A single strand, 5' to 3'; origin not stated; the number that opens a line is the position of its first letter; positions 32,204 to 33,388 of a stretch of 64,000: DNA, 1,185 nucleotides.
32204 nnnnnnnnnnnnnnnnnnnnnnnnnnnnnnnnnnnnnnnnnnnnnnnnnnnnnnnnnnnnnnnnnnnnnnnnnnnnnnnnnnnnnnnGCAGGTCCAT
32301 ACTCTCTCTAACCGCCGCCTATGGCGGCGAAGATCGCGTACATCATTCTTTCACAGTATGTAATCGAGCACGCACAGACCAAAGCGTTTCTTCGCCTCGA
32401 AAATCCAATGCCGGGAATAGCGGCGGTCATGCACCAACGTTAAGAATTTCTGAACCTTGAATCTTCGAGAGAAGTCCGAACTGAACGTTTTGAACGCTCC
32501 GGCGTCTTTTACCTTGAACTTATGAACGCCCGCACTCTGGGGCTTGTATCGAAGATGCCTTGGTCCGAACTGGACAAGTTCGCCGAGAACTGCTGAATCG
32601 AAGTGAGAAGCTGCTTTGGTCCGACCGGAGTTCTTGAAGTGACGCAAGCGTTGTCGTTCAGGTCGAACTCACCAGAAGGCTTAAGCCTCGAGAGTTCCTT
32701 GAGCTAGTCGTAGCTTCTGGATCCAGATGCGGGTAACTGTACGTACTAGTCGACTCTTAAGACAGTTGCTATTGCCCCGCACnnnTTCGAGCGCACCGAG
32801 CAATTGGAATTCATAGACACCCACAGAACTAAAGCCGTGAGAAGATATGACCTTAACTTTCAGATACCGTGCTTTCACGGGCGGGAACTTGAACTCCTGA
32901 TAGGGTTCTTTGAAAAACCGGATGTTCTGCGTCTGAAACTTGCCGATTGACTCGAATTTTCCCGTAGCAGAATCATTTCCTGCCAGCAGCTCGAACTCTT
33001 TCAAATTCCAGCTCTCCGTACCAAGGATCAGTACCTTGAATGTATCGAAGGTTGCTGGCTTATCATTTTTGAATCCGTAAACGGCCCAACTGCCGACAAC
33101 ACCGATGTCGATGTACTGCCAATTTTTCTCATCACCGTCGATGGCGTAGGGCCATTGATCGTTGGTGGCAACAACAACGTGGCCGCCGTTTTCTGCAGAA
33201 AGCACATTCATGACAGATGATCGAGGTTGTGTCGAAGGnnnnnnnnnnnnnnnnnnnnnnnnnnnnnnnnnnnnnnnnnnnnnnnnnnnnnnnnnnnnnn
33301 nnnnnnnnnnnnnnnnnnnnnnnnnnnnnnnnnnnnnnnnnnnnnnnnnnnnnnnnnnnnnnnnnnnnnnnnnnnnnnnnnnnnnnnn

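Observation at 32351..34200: TIR-domain / TM / discoidin-like gene embedded between direct repeats of a truncated RAYT transposase 5' region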

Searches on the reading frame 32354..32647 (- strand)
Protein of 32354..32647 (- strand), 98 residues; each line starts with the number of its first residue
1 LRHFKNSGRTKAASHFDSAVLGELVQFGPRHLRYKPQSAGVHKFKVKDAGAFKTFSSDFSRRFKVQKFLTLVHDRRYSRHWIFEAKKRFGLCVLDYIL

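Call 7: search_protein_families(library=pfam, proteins=[window:32354-32647:-], max_evalue=1)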
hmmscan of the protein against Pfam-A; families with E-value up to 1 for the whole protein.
window:32354-32647:- (98 aa): 0 families

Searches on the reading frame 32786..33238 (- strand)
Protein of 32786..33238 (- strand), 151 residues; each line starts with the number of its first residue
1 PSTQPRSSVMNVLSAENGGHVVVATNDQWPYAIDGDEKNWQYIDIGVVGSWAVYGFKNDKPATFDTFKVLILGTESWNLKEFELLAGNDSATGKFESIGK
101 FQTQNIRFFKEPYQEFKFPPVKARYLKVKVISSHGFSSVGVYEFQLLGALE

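Call 52: find_homologous_proteins(query=window:32786-33238:-, max_evalue=0.001)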
Query seq(151 aa) (151 aa): 105 proteins with E <= 0.001 among 133 candidates.
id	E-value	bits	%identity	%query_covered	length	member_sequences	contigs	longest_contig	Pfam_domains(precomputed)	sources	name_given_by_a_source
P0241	9.9e-93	326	95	100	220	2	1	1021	-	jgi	jgi:hypothetical protein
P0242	6.2e-87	307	89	100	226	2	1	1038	-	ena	-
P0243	2.2e-86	305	88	100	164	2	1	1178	-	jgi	jgi:hypothetical protein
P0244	2.2e-85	302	89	100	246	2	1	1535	-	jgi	jgi:hypothetical protein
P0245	2.9e-83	295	88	95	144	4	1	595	-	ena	-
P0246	5.4e-83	294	84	100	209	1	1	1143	-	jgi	jgi:hypothetical protein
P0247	1.6e-82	293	87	95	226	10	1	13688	-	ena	-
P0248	4.0e-80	285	88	94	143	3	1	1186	-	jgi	jgi:hypothetical protein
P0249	1.0e-78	280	88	94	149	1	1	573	-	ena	-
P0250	5.6e-75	268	98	79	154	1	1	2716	-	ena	-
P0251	8.9e-74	264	79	99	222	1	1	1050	-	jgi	jgi:hypothetical protein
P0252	3.9e-72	259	85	87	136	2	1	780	-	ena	-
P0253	2.4e-71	256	78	100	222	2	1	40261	-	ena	-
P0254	3.4e-70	253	76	100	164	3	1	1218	PF07738.20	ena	-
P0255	3.5e-67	243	98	72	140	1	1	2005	-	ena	-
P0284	1.6e-43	166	57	95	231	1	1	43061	PF07738.20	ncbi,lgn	-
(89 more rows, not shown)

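Call 56: search_solved_structures(query=A4, max_evalue=1)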
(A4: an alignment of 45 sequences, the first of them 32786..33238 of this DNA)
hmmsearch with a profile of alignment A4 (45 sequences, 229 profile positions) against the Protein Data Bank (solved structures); distinct sequences matched with E-value up to 1: 0.

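Call 59: find_encoding_contigs(protein=P0284, flank=5000, max_places=2)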
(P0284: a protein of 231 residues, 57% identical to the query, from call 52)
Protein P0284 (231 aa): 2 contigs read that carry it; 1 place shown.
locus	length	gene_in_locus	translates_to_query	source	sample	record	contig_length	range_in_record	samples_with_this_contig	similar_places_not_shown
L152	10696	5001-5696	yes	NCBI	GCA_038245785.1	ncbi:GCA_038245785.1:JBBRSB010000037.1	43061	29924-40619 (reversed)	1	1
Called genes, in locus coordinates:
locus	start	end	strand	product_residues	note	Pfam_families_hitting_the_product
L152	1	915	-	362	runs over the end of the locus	PF01757:Acyl_transf_3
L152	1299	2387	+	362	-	PF00180:Iso_dh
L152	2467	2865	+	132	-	PF00583:Acetyltransf_1, PF13673:Acetyltransf_10, PF13508:Acetyltransf_7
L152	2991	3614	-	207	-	PF13628:DUF4142, PF03713:DUF305 (weak)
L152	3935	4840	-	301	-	PF00561:Abhydrolase_1, PF12146:Hydrolase_4, PF12697:Abhydrolase_6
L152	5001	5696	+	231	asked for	PF07738:Sad1_UNC (faint)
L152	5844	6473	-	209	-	PF02660:G3P_acyltransf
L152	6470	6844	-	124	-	PF11317:DUF3119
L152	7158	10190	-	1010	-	PF18083:PutA_N, PF01619:Pro_dh, PF00171:Aldedh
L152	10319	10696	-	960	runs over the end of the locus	PF18921:Cyanophycin_syn, PF08443:RimK (weak), PF08245:Mur_ligase_M, PF02875:Mur_ligase_C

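Call 61: predict_structure(alignment_id=A4)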
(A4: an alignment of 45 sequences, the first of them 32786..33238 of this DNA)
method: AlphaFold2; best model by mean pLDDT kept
length: 151 residues; sequences in the alignment: 45
mean_pLDDT: 93.8   pTM: 0.88
mean pLDDT of the five models: 93.8, 93.4, 93.3, 93.2, 92.0
residues with pLDDT >= 90: 135; 70-90: 9; 50-70: 5; < 50: 2
segments of 3 or more residues with pLDDT < 50: none
pLDDT, mean of each block of 10 residues (from residue 1): 65 97 96 95 85 97 98 96 98 98 96 98 98 94 97 89
secondary structure, 60 per line:
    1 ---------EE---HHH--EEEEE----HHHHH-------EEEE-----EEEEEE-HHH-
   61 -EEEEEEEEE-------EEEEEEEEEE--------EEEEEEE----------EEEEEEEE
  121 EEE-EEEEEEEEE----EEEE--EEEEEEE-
elements in order: E20-24 H29-33 E41-44 E50-55 E62-70 E78-87 E96-102 E113-123 E125-133 E138-141 E144-150

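Call 63: fold_search(model_id=the predicted structure, library=pdb)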
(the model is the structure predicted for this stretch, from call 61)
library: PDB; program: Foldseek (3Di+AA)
matches with E <= 10: 1533; with E <= 0.001: 224
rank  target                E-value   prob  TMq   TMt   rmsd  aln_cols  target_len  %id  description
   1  7nsn_B                3.1e-08  1.00  0.76  0.10   2.8       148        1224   15  Multi-domain GH92 alpha-1,2-mannosidase from Neobacillus novalis: mannoimidazole complex (released 2022-09-21)
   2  3f2z                  3.6e-08  1.00  0.72  0.73   3.2       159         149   16  Crystal structure of the C-terminal domain of a chitobiase (BF3579) from Bacteroides fragilis, Northeast Structural Geno (released 2008-11-18)
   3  6wmf_A                6.7e-08  1.00  0.66  0.55   5.9       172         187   13  Human Sun2-KASH5 complex (released 2020-12-02)
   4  4dxr_A                7.9e-08  1.00  0.75  0.59   3.3       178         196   12  Human SUN2-KASH1 complex (released 2012-06-06)
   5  6r15_A                7.9e-08  1.00  0.73  0.57   4.1       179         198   11  Crystal structure of the SUN1-KASH1 6:6 complex (released 2020-04-01)
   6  5ywz                  8.9e-08  1.00  0.74  0.48   5.7       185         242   13  AID-SUN tandem of SUN1 (released 2018-02-21)
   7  4lks_A                9.4e-08  1.00  0.68  0.65   4.2       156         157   14  Structure of CBM32-3 from a family 31 glycoside hydrolase from Clostridium perfringens in complex with galactose (released 2014-12-24)
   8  7nsn_A                1.1e-07  1.00  0.77  0.09   2.8       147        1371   15  Multi-domain GH92 alpha-1,2-mannosidase from Neobacillus novalis: mannoimidazole complex (released 2022-09-21)
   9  2kd7_MODEL_1_A        1.3e-07  1.00  0.70  0.67   3.5       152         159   16  Solution NMR structure of F5/8 type C-terminal domain of a putative chitobiase from Bacteroides thetaiotaomicr (released 2009-02-03)
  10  1tvg                  1.4e-07  1.00  0.71  0.79   3.7       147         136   14  X-ray structure of human PP25 gene product, HSPC034. Northeast Structural Genomics Target HR1958. (released 2004-11-09)
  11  5ed8                  1.4e-07  1.00  0.74  0.47   6.4       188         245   12  Crystal structure of CC2-SUN of mouse SUN2 (released 2016-01-13)
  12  3ggl                  1.7e-07  1.00  0.67  0.64   3.8       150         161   19  X-Ray Structure of the C-terminal domain (277-440) of Putative chitobiase from Bacteroides thetaiotaomicron. Northeast S (released 2009-03-31)
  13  6wme_A                1.7e-07  1.00  0.68  0.54   4.9       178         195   12  Human Sun2-KASH3 complex (released 2020-12-02)
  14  6r16_A                1.7e-07  1.00  0.73  0.58   3.6       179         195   11  Crystal structure of the SUN1-KASH4 6:6 complex (released 2020-07-15)
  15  4fi9_A                1.8e-07  1.00  0.70  0.56   4.4       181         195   12  Structure of human SUN-KASH complex (released 2012-07-18)
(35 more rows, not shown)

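Call 77: search_protein_representatives(alignment_id=A4)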
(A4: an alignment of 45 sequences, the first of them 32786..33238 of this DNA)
Query: 45 sequences, 229 profile positions. Proteins with E-value up to 0.001 (for the whole library): 726; up to 1e-10: 406; up to 1e-30: 227. The best 150 are listed.
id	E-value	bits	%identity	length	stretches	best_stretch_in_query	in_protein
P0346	2.0e-197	669.0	-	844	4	62-227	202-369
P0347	4.4e-190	645.0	-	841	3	63-227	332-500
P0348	4.8e-183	622.0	-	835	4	66-227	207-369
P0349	1.4e-175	597.5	-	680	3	72-226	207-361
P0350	4.4e-171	582.8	-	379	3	79-228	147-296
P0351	1.6e-167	571.2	-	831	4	84-228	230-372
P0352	7.7e-166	565.7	-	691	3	70-228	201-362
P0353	7.4e-159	542.8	-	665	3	77-229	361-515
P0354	9.4e-159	542.5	-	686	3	61-227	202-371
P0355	6.1e-156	533.3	-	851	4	69-228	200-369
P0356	2.5e-130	449.5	-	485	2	61-227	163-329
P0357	1.4e-123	427.5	-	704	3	83-226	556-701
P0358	3.4e-122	422.9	-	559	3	82-228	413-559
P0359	2.5e-120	416.8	-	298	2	76-228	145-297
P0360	1.0e-115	401.7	-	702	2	58-228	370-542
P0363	8.1e-96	336.6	-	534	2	45-228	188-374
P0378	2.9e-72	259.5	-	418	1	50-229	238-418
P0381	6.0e-71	255.2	-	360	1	53-228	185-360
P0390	6.4e-68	245.3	-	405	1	44-228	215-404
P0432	1.3e-54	201.8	-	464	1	59-228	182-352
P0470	3.1e-47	177.7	-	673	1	21-228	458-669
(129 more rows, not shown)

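Call 78: search_protein_families(library=pfam, proteins=[P0346, P0347, P0349, P0356, P0363, P0378, P0381, P0390, P0432, P0470], max_evalue=0.001)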
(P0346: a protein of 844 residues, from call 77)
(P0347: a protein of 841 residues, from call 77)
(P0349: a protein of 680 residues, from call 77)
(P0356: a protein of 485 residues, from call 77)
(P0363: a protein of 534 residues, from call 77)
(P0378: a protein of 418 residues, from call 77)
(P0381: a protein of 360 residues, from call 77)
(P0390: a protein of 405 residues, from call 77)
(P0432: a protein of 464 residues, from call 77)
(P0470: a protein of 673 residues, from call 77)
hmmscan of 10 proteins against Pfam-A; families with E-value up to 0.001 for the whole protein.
P0346 (844 aa): 4 families
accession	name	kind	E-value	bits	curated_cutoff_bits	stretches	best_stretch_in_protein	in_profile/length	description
PF00754.31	F5_F8_type_C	-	2e-15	57.5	28.2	0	749-829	42-121/127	F5/8 type C domain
PF22633.2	F5_F8_type_C_2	-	8.8e-10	39.5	27.8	0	582-660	18-91/91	NedA-like, galactose-binding domain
PF07738.19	Sad1_UNC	-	2.3e-09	37.8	22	0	767-833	58-125/132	Sad1 / UNC-like C-terminal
PF13519.12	VWA_2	-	1.6e-06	29.1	27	1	31-143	1-106/107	von Willebrand factor type A domain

P0347 (841 aa): 5 families
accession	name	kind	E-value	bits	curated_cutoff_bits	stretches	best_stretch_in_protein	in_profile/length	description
PF07738.19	Sad1_UNC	-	1.4e-28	100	22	3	425-499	55-131/132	Sad1 / UNC-like C-terminal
PF00754.31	F5_F8_type_C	-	5.1e-13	49.7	28.2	0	411-493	43-126/127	F5/8 type C domain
PF13519.12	VWA_2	-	3.3e-11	44.2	27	1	163-273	3-107/107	von Willebrand factor type A domain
PF00092.34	VWA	-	4.3e-10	40.5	23.8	1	161-335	2-172/174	von Willebrand factor type A domain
PF22633.2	F5_F8_type_C_2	-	7e-08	33.4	27.8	0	422-479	39-91/91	NedA-like, galactose-binding domain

P0349 (680 aa): 9 families
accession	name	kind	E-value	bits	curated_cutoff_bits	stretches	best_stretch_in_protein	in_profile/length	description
PF13676.11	TIR_2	-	9.6e-25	87.9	28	1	4-121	1-122/122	TIR domain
PF07738.19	Sad1_UNC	-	1.5e-14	54.6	22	1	290-361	59-131/132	Sad1 / UNC-like C-terminal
PF00754.31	F5_F8_type_C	-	1e-10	42.2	28.2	0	560-669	15-124/127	F5/8 type C domain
PF22633.2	F5_F8_type_C_2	-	6.3e-10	40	27.8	0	562-655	2-91/91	NedA-like, galactose-binding domain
PF13209.11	DUF4017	-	5.9e-05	23.4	21.6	0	279-300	17-38/60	Protein of unknown function (DUF4017)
PF05753.20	TRAP_beta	-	0.00017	21.5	22.4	0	435-503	53-120/178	Translocon-associated protein beta (TRAPB)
PF16737.10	PHF12_MRG_bd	-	0.00025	21.1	27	0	279-296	9-26/40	PHD finger protein 12 MRG binding domain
PF21492.2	bL31_N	-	0.00053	20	27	0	588-604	16-32/60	Ribosomal protein L31p, N-terminal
PF08937.16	ThsB_TIR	-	0.00096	19.9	21.2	0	5-79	1-85/100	Thoeris protein ThsB, TIR-like domain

P0356 (485 aa): 6 families
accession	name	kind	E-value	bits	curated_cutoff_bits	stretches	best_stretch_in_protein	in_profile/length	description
PF07738.19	Sad1_UNC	-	2.6e-14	53.8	22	2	407-483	55-131/132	Sad1 / UNC-like C-terminal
PF00754.31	F5_F8_type_C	-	1.1e-08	35.7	28.2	0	392-474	42-123/127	F5/8 type C domain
PF00092.34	VWA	-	9.7e-06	26.4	23.8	1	9-166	15-169/174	von Willebrand factor type A domain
PF22633.2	F5_F8_type_C_2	-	1.3e-05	26.1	27.8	0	396-461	31-91/91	NedA-like, galactose-binding domain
PF19917.4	bpX1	-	3.5e-05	24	27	0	231-280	3-51/82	MoxR-vWA-beta-propeller ternary system domain bpX1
PF13519.12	VWA_2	-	0.0003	21.8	27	1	6-107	16-107/107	von Willebrand factor type A domain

P0363 (534 aa): 4 families
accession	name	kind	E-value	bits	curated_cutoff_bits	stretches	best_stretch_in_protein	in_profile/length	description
PF13519.12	VWA_2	-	1.3e-15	58.4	27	1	33-145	1-106/107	von Willebrand factor type A domain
PF00092.34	VWA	-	5.6e-12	46.7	23.8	1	32-206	1-170/174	von Willebrand factor type A domain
PF07738.19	Sad1_UNC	-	0.00011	22.7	22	0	297-371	57-130/132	Sad1 / UNC-like C-terminal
PF22633.2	F5_F8_type_C_2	-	0.00027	21.9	27.8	0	256-349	3-91/91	NedA-like, galactose-binding domain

P0378 (418 aa): 1 family
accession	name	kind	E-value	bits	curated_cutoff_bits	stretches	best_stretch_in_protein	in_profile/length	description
PF13676.11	TIR_2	-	2e-14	54.5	28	1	4-116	1-102/122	TIR domain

P0381 (360 aa): 4 families
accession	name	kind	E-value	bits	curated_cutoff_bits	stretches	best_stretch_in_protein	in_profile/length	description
PF13676.11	TIR_2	-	1.7e-25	90.3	28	1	4-110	1-112/122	TIR domain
PF08937.16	ThsB_TIR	-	8.1e-05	23.4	21.2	1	5-82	1-88/100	Thoeris protein ThsB, TIR-like domain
PF01582.25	TIR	-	0.00041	20.6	21.3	1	3-77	3-80/179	TIR domain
PF00754.31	F5_F8_type_C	-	0.00062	20.3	28.2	0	236-349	4-121/127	F5/8 type C domain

P0390 (405 aa): 1 family
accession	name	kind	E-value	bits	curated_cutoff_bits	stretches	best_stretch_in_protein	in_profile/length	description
PF13676.11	TIR_2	-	3e-05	24.9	28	1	2-57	51-111/122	TIR domain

P0432 (464 aa): 5 families
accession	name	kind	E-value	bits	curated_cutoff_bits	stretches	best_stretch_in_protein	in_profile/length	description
PF13676.11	TIR_2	-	1.6e-25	90.4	28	1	4-120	1-121/122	TIR domain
PF08937.16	ThsB_TIR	-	5.9e-07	30.2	21.2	1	5-81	1-87/100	Thoeris protein ThsB, TIR-like domain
PF01582.25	TIR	-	1.8e-05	25.1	21.3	1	4-79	4-82/179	TIR domain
PF08357.16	SEFIR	-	0.0003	21.5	23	1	3-74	2-83/150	SEFIR domain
PF07738.19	Sad1_UNC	-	0.0003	21.2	22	1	277-350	59-131/132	Sad1 / UNC-like C-terminal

P0470 (673 aa): 4 families
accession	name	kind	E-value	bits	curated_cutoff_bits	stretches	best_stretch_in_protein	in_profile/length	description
PF13519.12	VWA_2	-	1.2e-12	48.8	27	1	335-447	1-106/107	von Willebrand factor type A domain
PF13768.12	VWA_3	-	8.7e-07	29.6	27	1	335-499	3-154/155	von Willebrand factor type A domain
PF04773.18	FecR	-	3.4e-06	27.8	24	1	71-182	1-94/97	FecR protein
PF07738.19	Sad1_UNC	-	6.7e-06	26.6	22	1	593-667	57-131/132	Sad1 / UNC-like C-terminal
